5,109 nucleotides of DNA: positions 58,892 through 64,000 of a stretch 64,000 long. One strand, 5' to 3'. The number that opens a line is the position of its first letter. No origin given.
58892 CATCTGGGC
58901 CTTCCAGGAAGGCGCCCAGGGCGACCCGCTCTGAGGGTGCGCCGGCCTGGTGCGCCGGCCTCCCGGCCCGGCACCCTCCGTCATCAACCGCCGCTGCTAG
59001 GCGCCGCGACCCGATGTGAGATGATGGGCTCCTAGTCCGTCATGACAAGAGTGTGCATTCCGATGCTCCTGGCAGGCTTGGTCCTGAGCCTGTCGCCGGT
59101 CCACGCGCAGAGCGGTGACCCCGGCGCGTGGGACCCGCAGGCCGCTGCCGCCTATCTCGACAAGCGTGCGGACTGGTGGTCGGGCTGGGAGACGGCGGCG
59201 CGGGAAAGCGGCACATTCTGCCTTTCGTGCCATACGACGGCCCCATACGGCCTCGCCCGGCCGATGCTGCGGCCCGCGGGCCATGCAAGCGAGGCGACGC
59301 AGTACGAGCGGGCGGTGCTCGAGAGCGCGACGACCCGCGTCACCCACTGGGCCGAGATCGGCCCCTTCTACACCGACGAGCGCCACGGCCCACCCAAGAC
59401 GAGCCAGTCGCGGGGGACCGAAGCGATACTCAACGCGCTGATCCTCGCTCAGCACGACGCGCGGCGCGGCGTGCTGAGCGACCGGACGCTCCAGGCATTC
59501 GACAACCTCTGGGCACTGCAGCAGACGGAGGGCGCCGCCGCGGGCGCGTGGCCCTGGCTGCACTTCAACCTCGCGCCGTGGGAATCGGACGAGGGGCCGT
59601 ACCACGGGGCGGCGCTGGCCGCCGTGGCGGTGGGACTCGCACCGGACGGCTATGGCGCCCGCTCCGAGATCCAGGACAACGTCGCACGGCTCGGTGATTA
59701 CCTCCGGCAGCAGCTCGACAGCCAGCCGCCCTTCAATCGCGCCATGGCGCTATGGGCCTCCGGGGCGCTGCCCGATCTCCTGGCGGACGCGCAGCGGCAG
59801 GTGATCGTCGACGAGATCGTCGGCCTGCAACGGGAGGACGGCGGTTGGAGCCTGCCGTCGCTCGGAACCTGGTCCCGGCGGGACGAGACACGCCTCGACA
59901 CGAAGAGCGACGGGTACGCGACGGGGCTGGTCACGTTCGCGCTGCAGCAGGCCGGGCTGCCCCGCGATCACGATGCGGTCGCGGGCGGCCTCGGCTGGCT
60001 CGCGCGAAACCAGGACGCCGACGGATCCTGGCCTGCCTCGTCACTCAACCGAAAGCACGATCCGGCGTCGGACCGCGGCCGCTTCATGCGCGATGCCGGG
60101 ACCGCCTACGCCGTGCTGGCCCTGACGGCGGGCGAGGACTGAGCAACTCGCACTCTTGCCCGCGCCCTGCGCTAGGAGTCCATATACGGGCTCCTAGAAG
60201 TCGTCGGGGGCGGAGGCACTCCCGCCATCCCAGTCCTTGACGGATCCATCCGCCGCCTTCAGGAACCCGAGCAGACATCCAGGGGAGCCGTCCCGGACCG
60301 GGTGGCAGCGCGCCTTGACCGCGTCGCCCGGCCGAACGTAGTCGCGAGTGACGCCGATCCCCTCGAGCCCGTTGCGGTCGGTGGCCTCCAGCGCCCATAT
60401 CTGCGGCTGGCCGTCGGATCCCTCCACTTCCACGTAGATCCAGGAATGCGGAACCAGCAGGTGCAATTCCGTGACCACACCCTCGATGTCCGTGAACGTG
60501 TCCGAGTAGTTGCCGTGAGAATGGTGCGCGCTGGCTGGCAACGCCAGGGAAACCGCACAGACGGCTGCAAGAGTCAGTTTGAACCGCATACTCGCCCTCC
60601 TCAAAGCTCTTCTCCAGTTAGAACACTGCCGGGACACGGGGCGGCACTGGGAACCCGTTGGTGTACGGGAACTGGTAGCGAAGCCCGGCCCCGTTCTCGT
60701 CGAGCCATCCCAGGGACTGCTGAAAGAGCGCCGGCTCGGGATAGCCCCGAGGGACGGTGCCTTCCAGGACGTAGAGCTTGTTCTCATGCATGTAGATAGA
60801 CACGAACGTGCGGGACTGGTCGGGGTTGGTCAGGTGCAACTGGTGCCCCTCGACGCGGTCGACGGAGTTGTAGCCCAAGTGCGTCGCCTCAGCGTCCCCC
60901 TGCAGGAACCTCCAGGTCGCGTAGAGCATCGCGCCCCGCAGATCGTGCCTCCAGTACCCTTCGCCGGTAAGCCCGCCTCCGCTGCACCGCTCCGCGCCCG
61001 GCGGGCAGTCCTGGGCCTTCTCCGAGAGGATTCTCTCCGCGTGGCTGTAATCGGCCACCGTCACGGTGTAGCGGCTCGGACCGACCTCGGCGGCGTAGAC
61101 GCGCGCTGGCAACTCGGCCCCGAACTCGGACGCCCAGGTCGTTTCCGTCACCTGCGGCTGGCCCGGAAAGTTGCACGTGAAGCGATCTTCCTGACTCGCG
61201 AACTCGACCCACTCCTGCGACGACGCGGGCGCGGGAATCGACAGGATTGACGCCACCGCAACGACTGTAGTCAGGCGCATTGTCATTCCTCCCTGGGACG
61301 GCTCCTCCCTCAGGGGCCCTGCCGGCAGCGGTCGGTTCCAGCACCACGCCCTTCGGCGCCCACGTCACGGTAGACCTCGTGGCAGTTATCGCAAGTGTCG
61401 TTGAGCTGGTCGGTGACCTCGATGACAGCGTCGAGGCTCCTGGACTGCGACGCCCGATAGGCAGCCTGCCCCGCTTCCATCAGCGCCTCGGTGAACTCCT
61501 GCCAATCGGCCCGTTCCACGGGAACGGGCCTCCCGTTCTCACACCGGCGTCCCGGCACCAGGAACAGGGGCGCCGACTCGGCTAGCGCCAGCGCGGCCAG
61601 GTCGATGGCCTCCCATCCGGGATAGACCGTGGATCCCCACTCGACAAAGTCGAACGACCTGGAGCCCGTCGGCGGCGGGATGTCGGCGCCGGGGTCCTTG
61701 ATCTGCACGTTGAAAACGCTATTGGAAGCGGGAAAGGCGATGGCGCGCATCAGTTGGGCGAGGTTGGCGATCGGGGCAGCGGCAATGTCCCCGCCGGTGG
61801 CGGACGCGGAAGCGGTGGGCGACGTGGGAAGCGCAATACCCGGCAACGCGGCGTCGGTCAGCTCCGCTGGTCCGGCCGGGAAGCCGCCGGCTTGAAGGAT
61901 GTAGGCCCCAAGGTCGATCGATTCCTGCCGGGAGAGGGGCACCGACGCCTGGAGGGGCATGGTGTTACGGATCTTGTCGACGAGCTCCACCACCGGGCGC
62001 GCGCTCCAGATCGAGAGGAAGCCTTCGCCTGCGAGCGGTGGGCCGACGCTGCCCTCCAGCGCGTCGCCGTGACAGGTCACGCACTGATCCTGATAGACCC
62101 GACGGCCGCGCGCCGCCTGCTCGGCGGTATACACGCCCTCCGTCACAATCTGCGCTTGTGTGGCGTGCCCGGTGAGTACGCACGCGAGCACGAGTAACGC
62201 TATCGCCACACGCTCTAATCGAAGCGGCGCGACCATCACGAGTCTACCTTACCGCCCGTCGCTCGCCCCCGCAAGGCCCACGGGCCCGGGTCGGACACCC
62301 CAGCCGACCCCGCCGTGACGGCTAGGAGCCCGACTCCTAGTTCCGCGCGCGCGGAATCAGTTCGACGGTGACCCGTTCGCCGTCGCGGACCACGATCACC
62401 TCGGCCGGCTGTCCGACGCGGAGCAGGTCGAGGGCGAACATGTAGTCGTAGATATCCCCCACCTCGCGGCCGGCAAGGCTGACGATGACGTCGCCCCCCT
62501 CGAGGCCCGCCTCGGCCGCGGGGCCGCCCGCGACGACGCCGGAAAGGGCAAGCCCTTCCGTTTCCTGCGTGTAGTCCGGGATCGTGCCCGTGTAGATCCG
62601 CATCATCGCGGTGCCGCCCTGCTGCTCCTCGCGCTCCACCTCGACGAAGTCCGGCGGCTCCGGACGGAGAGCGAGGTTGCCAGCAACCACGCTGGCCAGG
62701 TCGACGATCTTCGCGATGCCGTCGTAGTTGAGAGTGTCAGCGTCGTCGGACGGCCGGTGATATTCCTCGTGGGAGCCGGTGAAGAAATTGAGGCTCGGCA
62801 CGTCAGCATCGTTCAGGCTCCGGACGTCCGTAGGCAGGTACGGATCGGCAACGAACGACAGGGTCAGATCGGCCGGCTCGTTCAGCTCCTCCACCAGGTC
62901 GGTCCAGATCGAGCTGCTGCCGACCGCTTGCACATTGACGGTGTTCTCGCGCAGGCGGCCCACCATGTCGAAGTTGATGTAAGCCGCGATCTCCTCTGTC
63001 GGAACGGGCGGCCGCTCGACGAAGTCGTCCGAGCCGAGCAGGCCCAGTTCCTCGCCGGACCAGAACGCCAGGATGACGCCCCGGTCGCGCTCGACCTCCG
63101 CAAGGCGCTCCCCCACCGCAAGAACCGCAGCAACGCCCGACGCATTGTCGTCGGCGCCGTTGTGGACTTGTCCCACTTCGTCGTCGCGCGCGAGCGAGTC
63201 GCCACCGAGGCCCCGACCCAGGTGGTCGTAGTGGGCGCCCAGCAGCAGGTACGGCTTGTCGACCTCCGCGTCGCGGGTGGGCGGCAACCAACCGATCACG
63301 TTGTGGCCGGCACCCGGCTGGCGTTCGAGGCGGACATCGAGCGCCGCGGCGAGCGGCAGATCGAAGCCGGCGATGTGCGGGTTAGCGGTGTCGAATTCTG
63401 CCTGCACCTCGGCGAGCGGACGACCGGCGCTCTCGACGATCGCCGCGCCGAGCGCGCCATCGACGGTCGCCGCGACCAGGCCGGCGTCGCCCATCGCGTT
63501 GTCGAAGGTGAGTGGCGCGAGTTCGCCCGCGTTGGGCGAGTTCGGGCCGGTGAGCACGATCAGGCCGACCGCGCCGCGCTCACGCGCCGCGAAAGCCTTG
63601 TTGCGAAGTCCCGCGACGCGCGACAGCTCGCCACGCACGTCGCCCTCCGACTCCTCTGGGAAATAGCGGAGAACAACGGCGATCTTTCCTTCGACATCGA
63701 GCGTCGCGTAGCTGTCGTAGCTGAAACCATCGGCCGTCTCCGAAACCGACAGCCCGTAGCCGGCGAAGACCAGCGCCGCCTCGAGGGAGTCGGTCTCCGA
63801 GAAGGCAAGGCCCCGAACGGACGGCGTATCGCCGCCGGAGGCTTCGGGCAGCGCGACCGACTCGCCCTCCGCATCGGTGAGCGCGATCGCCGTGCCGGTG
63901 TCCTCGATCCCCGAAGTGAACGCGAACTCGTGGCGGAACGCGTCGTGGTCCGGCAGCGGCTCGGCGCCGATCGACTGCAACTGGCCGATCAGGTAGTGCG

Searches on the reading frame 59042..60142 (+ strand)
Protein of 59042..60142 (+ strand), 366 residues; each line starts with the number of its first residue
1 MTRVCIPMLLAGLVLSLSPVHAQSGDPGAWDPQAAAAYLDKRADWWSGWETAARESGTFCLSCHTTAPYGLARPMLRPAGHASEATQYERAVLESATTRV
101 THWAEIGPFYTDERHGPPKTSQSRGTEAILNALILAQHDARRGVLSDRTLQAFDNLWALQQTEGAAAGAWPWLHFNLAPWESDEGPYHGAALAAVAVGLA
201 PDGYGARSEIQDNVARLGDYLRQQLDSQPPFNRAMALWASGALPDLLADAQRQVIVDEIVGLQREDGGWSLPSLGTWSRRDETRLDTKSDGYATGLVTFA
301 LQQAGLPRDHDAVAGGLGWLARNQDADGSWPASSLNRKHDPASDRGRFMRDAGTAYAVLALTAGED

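Call 62: search_protein_families(library=pfam, proteins=[window:59042-60142:+])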
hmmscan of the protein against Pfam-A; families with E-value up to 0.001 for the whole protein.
window:59042-60142:+ (366 aa): 1 family
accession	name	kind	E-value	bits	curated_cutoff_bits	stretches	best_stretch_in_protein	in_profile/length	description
PF13243.12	SQHop_cyclase_C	-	2.5e-08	33.8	26.1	2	292-364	188-259/319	Squalene-hopene cyclase C-terminal domain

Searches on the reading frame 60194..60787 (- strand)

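Call 13: search_protein_families(library=pfam, proteins=[window:60194-60787:-])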
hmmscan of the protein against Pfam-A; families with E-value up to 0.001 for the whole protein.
window:60194-60787:- (197 aa): 1 family
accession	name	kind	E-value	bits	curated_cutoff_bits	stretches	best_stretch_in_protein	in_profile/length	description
PF19649.4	DUF6152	-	6.6e-19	68.3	27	1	79-169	3-94/98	Family of unknown function (DUF6152)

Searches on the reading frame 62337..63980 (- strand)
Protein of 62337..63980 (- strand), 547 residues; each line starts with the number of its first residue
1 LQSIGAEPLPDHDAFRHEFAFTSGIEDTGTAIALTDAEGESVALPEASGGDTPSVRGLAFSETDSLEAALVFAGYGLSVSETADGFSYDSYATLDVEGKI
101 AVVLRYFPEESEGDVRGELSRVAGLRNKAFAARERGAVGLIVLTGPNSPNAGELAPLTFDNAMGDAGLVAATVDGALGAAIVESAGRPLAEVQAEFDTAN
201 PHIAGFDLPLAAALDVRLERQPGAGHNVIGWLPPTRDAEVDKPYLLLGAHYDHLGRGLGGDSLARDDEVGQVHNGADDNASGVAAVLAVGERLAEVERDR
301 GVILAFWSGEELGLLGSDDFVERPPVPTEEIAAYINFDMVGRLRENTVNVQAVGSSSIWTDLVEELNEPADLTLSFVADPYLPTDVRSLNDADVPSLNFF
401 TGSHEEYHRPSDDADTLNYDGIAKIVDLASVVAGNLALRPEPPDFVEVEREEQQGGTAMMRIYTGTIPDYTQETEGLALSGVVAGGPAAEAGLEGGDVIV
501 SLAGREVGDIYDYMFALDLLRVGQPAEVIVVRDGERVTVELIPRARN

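Call 13: search_protein_families(library=pfam, proteins=[window:62337-63980:-])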
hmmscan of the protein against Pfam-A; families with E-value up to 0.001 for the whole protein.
window:62337-63980:- (547 aa): 5 families
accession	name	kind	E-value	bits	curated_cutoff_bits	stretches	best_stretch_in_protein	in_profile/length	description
PF04389.22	Peptidase_M28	-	7.1e-39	134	21.3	1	227-430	1-190/193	Peptidase family M28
PF13180.12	PDZ_2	-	2.8e-08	34.3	27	1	475-541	12-78/80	PDZ domain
PF17820.7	PDZ_6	-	2.1e-07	31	27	1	480-523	3-45/54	PDZ domain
PF02225.27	PA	-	2.4e-05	24.8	23.9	1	83-180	10-94/95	PA domain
PF01546.33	Peptidase_M20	-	9.7e-05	22.8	24.6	1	247-338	2-96/206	Peptidase family M20/M25/M40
